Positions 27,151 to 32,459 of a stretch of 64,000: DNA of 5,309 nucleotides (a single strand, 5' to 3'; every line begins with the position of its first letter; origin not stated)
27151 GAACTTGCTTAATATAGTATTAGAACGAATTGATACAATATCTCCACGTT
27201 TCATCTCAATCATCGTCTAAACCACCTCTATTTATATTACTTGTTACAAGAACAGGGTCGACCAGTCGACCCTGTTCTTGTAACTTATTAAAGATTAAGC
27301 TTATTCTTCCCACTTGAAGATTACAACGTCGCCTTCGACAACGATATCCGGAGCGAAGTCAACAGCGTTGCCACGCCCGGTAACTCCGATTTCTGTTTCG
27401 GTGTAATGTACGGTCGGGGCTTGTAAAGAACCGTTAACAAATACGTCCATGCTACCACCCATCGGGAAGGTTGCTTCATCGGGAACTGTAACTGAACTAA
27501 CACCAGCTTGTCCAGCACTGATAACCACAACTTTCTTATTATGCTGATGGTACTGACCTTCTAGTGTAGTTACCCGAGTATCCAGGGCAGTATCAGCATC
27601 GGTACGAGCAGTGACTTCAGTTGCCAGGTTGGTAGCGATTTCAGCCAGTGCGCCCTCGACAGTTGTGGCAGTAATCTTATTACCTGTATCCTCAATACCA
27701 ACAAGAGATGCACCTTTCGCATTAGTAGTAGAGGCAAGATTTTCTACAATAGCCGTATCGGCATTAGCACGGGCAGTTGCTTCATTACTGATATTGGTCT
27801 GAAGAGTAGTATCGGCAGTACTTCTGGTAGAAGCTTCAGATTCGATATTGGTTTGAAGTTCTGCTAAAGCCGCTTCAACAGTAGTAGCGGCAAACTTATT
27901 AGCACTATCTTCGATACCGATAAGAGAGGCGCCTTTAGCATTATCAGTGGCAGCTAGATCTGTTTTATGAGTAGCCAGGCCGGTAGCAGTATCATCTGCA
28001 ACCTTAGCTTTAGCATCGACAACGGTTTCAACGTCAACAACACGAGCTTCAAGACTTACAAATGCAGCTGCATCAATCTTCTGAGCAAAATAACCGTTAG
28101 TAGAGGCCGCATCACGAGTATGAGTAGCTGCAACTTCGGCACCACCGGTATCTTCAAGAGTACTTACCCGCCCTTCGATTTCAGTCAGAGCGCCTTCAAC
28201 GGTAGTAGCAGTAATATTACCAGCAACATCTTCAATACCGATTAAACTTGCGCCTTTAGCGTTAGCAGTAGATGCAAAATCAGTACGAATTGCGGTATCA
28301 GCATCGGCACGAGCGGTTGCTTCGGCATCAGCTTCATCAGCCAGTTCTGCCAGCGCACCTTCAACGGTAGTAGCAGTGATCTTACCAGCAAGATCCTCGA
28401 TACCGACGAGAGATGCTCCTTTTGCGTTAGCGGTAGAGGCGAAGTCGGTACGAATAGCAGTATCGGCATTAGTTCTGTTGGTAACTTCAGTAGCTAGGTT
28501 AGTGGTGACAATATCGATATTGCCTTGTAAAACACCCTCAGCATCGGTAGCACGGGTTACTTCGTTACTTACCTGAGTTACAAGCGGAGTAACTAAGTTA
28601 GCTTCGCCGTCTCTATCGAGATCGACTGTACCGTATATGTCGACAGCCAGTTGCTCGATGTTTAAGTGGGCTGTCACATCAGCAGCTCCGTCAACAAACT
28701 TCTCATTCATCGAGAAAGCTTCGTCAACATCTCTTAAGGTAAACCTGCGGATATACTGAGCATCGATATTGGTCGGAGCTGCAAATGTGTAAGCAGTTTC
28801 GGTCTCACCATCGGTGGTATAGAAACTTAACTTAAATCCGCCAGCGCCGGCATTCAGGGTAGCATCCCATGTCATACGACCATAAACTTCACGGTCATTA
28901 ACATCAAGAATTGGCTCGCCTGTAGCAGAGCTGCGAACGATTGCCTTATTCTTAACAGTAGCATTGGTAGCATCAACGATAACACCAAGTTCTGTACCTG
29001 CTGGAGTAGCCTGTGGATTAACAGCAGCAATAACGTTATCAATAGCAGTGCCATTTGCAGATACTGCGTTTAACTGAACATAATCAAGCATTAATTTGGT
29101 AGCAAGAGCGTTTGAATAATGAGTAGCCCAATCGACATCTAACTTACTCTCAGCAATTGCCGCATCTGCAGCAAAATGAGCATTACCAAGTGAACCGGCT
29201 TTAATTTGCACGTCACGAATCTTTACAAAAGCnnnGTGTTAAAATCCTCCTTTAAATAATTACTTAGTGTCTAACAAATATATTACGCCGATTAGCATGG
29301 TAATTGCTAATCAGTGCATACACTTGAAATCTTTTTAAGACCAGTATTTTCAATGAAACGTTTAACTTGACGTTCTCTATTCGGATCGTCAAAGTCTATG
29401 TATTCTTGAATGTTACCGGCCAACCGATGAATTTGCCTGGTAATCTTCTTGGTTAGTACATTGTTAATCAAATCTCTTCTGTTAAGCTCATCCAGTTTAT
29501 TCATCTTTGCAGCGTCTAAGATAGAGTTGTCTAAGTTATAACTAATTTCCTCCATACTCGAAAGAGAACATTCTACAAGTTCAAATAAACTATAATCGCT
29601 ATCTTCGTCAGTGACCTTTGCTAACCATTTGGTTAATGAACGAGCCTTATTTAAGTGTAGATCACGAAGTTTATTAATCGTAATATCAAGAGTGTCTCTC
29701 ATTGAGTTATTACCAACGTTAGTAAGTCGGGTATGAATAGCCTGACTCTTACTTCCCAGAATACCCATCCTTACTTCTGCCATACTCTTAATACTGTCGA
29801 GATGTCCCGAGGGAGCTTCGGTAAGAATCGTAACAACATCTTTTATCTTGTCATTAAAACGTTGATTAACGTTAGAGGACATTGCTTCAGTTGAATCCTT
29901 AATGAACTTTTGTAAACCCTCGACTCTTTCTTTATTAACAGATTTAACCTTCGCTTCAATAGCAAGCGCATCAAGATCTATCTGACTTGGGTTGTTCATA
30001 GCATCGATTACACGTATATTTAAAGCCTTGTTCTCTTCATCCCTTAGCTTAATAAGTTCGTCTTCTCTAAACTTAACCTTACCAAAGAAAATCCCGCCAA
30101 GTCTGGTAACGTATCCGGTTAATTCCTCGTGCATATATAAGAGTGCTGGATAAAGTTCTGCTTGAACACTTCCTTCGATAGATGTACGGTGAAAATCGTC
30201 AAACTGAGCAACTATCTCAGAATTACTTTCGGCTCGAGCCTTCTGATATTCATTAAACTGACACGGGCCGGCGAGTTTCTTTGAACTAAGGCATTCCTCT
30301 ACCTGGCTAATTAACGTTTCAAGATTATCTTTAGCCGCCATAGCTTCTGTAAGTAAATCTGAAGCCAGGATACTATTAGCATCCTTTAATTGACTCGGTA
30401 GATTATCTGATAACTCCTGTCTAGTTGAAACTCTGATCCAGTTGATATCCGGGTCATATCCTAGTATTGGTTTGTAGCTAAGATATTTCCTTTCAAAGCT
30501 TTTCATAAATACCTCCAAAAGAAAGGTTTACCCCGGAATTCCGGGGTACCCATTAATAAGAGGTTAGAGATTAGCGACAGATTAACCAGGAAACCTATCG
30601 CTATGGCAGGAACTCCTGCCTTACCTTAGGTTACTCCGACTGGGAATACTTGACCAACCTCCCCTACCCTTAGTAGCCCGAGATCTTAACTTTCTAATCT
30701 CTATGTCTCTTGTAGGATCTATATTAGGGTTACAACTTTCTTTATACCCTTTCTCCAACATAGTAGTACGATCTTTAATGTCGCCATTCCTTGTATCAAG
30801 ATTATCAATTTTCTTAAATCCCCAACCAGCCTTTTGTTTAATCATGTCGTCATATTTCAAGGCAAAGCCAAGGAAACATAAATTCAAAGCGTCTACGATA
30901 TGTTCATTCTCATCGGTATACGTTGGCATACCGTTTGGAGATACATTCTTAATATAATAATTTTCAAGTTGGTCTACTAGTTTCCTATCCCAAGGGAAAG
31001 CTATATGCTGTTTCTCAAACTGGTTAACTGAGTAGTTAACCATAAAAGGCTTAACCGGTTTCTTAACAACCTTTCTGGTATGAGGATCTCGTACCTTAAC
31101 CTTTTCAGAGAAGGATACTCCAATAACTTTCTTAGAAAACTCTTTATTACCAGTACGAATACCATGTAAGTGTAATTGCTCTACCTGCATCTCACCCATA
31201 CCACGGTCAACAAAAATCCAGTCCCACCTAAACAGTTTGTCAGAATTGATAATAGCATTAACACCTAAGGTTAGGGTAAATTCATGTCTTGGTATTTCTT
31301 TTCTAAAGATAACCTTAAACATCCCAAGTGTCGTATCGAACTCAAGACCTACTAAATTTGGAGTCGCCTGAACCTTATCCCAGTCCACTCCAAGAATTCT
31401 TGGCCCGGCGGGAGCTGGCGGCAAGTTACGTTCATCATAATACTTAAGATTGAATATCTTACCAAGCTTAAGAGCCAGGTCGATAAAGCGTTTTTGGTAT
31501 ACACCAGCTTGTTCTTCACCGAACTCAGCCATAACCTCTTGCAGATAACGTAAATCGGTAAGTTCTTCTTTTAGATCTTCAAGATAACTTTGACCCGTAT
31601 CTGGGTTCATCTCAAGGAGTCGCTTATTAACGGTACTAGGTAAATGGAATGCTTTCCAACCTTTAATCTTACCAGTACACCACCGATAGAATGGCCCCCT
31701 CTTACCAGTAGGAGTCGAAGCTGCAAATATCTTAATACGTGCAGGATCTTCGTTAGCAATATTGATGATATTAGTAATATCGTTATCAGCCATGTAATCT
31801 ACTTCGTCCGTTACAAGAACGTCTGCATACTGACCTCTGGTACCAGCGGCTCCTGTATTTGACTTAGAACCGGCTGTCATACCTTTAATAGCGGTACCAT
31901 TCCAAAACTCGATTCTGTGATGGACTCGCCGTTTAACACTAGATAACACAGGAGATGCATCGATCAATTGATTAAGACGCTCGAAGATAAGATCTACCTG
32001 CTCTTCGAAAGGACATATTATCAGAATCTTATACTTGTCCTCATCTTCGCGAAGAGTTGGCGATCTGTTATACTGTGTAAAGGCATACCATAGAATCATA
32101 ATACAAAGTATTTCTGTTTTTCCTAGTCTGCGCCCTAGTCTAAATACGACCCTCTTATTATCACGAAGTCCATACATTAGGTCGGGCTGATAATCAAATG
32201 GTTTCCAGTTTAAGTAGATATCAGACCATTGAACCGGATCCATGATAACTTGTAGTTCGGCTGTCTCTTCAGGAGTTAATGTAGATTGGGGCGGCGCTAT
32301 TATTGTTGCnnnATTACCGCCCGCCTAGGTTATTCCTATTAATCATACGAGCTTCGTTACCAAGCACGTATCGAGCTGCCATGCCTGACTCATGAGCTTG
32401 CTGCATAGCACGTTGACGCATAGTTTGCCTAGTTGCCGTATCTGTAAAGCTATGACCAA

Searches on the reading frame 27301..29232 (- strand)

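Call 25: search_protein_families(library=phrogs, proteins=[window:27301-29232:-], max_evalue=0.00001)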
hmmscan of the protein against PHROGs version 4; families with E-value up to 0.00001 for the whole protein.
window:27301-29232:- (643 aa): 1 family
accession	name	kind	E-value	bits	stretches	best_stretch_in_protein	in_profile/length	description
phrog_7154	-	unknown function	5.6e-11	43.4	0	510-536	19-45/63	-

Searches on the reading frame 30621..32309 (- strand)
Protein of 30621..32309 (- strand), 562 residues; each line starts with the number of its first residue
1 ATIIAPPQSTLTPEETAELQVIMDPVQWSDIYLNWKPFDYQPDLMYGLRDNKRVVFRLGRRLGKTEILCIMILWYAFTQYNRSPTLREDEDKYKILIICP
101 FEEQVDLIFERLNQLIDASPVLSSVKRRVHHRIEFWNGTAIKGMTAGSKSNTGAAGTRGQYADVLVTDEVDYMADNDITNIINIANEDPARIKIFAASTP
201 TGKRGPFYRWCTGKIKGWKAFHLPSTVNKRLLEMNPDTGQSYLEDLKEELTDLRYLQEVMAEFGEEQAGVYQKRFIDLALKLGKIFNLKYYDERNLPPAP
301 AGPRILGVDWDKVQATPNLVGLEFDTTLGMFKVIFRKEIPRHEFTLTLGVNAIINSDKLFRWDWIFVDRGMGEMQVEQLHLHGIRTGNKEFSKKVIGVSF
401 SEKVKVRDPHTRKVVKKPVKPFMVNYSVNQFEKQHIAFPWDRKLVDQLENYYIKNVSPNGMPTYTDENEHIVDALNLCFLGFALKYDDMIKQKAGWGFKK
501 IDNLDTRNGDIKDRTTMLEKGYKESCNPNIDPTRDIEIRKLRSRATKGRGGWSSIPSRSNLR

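Call 25: search_protein_families(library=phrogs, proteins=[window:30621-32309:-], max_evalue=0.00001)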
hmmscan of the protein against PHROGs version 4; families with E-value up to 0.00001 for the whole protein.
window:30621-32309:- (562 aa): 2 families
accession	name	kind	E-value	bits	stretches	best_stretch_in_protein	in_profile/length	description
phrog_2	-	head and packaging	2e-28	100.6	1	24-491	253-603/807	terminase large subunit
phrog_675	-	head and packaging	1.3e-07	31.3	1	50-180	55-172/576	terminase large subunit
